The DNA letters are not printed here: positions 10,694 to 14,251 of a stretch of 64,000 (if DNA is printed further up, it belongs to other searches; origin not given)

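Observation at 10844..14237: Giant S8 protease with an internal propeptide, five Ig-like repeats, perfect 130-bp DNA repeats and a repeat-mediated 73-bp deletion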

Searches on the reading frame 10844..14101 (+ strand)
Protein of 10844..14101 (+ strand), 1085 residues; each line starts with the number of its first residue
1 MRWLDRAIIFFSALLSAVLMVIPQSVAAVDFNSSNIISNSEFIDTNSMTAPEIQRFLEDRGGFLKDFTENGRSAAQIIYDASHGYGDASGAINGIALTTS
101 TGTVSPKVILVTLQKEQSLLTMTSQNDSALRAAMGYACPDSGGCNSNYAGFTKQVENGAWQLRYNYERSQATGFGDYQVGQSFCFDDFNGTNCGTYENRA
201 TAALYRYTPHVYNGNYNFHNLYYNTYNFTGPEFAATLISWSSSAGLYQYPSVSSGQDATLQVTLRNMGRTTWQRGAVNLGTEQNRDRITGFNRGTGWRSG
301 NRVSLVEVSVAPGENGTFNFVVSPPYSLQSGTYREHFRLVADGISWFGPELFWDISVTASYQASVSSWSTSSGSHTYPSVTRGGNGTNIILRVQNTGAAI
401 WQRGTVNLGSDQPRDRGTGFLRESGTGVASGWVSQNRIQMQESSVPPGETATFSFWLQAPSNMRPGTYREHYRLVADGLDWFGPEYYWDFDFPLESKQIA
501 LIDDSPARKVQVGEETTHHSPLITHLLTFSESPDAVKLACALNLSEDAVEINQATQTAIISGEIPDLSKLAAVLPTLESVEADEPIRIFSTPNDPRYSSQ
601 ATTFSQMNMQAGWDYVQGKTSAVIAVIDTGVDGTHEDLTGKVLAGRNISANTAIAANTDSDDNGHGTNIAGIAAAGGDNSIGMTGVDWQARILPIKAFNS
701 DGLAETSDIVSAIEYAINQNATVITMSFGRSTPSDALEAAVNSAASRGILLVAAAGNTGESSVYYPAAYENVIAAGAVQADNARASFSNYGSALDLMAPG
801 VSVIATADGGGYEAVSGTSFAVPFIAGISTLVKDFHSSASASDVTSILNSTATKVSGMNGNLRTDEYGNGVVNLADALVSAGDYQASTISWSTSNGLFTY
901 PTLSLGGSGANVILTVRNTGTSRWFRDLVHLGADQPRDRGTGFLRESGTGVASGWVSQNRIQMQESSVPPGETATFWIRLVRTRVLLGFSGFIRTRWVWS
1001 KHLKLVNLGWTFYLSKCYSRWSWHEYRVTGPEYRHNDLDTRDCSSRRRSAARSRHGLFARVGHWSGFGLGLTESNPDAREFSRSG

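Call 6: search_protein_families(library=pfam, proteins=[window:10844-14101:+], max_evalue=0.1)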
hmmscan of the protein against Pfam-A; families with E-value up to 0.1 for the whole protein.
window:10844-14101:+ (1085 aa): 4 families
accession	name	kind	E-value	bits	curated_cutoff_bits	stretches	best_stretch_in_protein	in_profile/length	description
PF00082.27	Peptidase_S8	-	5e-50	170.9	21.8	1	621-870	3-288/288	Subtilase family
PF16158.11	N_BRCA1_IG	-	1.1e-12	48.8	28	2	392-485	19-101/108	Ig-like domain from next to BRCA1 gene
PF10633.15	NPCBM_assoc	-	1.3e-05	25.7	24.4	0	430-469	32-70/78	NPCBM-associated, NEW3 domain of alpha-galactosidase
PF20251.4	Big_14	-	0.062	13.7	27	0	437-469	57-89/104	Bacterial Ig-like domain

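Call 7: search_protein_families(library=ncbifam, proteins=[window:10844-14101:+], max_evalue=0.1)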
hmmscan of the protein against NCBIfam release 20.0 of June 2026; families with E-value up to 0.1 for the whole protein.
window:10844-14101:+ (1085 aa): 9 families
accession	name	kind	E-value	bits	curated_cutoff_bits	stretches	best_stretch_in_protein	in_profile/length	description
TIGR03921.1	T7SS_mycosin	equivalog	4.8e-52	177.2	278.75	1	608-881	2-288/353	type VII secretion-associated serine protease mycosin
NF033595.1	denti_PrtP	equivalog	4.6e-31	108.1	300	2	713-877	331-501/606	dentilisin complex serine proteinase subunit PrtP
NF049966.1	QH_SP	equivalog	1.2e-24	86.9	165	1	624-853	2-212/219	subtilisin-like serine protease QhpE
TIGR03895.1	protease_PatA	subfamily_domain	2.3e-23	82.8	421.05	1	665-833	1-177/606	PatA/PatG family cyanobactin maturation protease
NF051851.1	AtpSerPepEprS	equivalog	9.3e-08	30.6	1700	1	743-883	219-368/988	autotransporter serine peptidase EprS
NF040809.1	germ_prot_CspBA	exception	1.6e-07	29.4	1250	2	651-763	707-829/1099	bifunctional germination protease/germinant receptor pseudoprotease CspBA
NF040808.2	CspC_non_triad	exception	3.6e-06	25.7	675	1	651-772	152-291/556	bile acid germinant receptor pseudoprotease CspC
NF042956.1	IteS_antiphage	equivalog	7.8e-06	24.4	900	1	594-759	227-395/747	S8 family anti-phage peptidase IteS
NF040553.1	SGO_0316_fam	subfamily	0.0023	15.6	1400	0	659-761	354-467/1486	SGO_0316/SGO_0317 family LPXTG-anchored serine peptidase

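Call 10: find_encoding_contigs(protein=window:10844-14101:+, flank=10000)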
Protein window:10844-14101:+ (1085 aa): no gene with exactly this product is on record in the collection.
